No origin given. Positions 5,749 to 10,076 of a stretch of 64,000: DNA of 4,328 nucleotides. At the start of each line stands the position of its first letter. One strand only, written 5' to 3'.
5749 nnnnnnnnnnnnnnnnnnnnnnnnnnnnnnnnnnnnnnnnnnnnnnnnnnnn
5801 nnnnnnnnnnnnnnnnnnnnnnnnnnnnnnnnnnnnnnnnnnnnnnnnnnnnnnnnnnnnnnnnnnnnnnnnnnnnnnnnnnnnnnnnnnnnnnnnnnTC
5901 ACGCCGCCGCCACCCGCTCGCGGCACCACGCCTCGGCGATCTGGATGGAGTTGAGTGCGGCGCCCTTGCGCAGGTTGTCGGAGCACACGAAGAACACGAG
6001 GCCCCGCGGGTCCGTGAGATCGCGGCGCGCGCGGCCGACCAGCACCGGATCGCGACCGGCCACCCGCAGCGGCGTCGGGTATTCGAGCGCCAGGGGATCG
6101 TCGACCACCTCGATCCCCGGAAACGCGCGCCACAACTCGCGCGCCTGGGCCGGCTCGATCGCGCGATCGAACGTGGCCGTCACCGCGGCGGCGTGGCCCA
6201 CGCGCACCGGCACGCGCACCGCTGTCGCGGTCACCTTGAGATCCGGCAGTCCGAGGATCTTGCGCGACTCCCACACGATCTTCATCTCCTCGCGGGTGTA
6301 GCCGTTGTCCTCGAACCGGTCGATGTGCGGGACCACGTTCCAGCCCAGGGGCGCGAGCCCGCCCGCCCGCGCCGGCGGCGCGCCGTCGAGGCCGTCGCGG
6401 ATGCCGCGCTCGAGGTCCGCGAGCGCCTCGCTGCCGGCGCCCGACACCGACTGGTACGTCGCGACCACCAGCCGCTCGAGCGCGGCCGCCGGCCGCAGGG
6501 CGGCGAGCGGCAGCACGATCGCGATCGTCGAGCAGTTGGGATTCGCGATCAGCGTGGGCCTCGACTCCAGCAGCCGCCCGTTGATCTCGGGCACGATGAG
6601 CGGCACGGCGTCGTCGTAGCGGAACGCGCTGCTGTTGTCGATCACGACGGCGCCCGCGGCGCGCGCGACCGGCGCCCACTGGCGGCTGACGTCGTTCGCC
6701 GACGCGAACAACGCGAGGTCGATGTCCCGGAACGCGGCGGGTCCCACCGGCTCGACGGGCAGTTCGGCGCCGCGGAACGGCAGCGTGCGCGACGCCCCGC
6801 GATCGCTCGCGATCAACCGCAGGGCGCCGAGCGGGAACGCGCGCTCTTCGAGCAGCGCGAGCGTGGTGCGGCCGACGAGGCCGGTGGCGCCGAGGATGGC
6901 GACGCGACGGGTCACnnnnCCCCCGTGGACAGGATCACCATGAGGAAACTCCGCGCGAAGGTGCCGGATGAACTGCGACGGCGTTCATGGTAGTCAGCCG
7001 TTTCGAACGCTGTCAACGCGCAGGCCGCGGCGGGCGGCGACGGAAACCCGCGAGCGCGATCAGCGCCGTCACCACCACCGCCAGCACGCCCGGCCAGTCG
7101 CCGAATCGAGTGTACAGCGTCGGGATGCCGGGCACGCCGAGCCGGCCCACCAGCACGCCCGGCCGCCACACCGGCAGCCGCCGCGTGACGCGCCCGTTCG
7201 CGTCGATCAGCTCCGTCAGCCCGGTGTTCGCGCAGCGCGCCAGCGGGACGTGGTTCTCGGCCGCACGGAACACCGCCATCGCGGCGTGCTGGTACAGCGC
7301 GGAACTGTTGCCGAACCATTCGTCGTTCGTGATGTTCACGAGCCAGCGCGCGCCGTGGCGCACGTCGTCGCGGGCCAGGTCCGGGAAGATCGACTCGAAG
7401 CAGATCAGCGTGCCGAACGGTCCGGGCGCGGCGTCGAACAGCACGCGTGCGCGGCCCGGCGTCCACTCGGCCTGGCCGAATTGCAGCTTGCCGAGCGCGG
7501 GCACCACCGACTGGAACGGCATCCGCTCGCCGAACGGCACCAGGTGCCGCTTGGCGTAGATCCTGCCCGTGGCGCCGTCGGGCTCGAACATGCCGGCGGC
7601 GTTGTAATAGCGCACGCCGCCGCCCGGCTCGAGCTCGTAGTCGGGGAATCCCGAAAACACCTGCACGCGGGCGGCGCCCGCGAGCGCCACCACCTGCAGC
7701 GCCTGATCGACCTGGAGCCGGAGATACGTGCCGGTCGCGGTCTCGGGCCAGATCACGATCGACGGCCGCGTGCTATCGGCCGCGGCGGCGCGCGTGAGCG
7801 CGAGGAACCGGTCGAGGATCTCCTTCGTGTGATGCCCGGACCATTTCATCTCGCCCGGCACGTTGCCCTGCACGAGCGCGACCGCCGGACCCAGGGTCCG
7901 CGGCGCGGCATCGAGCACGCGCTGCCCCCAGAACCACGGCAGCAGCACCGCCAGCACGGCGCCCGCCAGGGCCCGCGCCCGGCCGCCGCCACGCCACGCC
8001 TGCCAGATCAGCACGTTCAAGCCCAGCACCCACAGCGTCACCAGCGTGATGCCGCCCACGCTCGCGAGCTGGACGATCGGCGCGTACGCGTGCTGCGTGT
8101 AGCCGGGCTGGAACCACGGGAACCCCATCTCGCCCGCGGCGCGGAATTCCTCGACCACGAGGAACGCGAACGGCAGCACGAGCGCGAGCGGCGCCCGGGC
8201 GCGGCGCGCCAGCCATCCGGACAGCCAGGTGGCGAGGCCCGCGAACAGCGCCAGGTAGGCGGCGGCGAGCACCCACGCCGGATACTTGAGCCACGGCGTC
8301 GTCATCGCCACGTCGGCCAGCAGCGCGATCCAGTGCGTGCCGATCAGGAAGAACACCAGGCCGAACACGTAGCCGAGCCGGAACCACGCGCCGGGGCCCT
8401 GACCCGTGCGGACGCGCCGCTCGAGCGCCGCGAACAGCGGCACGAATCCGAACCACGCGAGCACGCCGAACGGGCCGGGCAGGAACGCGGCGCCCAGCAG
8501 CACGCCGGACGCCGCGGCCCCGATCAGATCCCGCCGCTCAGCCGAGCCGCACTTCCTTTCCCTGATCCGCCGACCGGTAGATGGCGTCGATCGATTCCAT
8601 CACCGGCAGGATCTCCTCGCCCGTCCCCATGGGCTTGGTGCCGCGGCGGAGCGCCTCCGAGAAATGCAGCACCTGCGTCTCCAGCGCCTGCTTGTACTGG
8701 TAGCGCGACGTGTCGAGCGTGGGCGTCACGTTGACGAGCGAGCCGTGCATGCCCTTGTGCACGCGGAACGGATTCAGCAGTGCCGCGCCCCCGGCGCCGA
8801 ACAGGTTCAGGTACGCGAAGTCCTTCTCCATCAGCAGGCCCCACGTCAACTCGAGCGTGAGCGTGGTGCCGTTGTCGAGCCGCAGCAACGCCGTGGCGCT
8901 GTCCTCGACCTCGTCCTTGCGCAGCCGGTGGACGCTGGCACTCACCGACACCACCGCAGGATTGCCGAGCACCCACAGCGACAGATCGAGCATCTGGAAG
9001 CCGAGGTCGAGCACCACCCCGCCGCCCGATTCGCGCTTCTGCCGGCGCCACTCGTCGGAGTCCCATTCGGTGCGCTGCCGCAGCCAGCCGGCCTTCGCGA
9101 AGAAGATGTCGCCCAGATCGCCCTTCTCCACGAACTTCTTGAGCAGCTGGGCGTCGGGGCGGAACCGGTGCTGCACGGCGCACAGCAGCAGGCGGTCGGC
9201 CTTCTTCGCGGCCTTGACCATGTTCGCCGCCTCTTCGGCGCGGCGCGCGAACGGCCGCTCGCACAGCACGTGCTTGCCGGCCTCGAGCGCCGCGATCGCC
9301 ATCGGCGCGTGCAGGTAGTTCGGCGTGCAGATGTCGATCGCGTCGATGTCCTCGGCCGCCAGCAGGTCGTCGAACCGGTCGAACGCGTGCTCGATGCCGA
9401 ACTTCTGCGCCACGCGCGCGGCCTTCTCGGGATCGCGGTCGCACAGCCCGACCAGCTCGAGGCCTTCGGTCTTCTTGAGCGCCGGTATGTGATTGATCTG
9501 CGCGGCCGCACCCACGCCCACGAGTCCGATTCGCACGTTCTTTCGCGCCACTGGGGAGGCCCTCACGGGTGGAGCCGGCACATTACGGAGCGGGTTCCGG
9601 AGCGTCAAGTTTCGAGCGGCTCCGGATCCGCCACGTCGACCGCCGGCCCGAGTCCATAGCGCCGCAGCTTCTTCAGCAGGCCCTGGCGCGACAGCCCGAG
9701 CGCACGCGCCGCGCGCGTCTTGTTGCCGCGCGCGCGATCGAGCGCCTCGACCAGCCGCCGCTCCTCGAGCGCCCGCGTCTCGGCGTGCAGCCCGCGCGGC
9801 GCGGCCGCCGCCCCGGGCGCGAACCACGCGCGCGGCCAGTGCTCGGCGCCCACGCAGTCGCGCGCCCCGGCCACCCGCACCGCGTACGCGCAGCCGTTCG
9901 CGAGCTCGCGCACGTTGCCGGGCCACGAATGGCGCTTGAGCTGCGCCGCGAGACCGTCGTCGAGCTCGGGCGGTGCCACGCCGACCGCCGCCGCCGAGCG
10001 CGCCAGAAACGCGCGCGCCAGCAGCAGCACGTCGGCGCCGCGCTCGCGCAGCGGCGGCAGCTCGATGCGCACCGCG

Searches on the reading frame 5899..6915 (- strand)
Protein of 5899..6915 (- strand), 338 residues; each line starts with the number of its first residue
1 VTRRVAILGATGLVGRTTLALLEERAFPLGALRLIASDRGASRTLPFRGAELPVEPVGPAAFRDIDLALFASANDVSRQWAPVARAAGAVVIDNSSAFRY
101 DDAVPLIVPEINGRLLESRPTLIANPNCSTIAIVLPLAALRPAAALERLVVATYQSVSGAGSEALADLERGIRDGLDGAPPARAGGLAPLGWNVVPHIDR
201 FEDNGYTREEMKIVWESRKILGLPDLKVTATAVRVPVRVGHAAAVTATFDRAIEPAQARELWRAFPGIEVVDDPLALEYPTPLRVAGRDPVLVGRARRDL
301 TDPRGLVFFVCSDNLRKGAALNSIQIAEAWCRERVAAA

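Call 19: search_protein_families(library=pfam, proteins=[window:5899-6915:-], max_evalue=0.001)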
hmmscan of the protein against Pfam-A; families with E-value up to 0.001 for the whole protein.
window:5899-6915:- (338 aa): 2 families
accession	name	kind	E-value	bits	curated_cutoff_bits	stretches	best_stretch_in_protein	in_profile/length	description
PF02774.23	Semialdhyde_dhC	-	5.5e-45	154.2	26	1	137-317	1-184/184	Semialdehyde dehydrogenase, dimerisation domain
PF01118.30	Semialdhyde_dh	-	3.7e-29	102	26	1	4-115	1-117/121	Semialdehyde dehydrogenase, NAD binding domain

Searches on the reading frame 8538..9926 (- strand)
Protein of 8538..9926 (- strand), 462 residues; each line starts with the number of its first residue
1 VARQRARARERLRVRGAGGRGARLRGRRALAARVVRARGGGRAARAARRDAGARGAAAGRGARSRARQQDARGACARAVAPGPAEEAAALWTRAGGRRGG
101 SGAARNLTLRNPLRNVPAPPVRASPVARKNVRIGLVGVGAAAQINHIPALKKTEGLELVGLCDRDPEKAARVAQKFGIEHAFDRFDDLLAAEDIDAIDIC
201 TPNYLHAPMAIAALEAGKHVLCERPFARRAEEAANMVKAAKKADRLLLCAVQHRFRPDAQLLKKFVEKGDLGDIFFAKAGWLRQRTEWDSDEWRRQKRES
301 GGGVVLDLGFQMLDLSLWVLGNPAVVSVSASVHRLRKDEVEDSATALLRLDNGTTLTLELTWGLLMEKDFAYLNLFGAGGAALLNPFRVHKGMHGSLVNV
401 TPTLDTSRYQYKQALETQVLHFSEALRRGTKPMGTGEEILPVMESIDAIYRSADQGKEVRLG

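Call 19: search_protein_families(library=pfam, proteins=[window:8538-9926:-], max_evalue=0.001)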
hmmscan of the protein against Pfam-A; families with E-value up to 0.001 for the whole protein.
window:8538-9926:- (462 aa): 4 families
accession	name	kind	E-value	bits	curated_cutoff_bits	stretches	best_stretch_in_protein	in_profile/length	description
PF01408.29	GFO_IDH_MocA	-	5.8e-32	111.3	24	1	131-247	1-116/120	Oxidoreductase family, NAD-binding Rossmann fold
PF22725.1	GFO_IDH_MocA_C3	-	1.4e-21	77.2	27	1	260-368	2-110/124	GFO/IDH/MocA C-terminal domain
PF02894.22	GFO_IDH_MocA_C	-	2.1e-18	67.4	22.9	1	263-461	1-218/218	Oxidoreductase family, C-terminal alpha/beta domain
PF03447.22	NAD_binding_3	-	0.00022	22.4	24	1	136-223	5-88/116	Homoserine dehydrogenase, NAD binding domain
